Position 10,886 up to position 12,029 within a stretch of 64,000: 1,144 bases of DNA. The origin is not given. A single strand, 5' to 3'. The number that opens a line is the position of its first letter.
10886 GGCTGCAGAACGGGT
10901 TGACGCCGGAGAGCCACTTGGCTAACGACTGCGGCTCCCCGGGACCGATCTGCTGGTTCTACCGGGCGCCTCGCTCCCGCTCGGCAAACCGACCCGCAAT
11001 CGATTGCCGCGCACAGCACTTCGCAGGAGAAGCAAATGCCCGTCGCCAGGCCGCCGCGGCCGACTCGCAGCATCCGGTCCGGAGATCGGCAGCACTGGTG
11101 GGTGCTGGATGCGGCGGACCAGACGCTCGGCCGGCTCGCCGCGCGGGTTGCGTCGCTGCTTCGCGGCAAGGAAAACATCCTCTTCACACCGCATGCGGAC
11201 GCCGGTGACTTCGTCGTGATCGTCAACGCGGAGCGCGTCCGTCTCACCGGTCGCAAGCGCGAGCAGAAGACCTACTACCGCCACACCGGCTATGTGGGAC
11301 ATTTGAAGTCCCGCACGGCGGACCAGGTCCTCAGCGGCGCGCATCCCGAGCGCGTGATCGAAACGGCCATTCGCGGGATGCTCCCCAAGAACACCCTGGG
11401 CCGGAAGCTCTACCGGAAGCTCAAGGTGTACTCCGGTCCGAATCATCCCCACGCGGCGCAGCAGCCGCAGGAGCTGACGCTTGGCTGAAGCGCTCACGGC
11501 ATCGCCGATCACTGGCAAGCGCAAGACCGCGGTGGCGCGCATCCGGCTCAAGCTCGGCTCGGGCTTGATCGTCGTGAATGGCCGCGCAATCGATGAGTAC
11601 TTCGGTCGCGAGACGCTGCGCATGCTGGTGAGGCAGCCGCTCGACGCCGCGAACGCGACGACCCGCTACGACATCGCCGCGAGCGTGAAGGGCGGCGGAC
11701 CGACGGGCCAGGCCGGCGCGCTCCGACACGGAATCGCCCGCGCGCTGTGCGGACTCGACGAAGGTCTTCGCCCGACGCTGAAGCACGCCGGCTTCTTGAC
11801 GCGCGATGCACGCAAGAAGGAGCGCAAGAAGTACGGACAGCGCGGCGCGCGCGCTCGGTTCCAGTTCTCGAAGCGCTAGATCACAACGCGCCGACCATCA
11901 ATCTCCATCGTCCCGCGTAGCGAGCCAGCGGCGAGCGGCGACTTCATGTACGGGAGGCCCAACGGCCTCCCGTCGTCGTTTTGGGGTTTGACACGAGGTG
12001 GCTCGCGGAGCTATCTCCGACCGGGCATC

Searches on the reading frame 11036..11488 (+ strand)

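Call 70: search_protein_families(library=pfam, proteins=[window:11036-11488:+], max_evalue=0.0001)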
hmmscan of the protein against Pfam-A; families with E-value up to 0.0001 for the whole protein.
window:11036-11488:+ (150 aa): 1 family
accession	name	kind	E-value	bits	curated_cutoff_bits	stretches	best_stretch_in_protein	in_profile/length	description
PF00572.24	Ribosomal_L13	-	6.4e-43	146.1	23.8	1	20-138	2-119/119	Ribosomal protein L13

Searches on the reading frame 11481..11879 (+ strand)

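Call 70: search_protein_families(library=pfam, proteins=[window:11481-11879:+], max_evalue=0.0001)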
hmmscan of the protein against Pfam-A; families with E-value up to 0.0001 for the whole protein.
window:11481-11879:+ (132 aa): 1 family
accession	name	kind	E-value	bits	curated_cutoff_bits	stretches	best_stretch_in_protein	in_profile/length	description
PF00380.25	Ribosomal_S9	-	1.4e-47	161.6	22.5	1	12-132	1-121/121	Ribosomal protein S9/S16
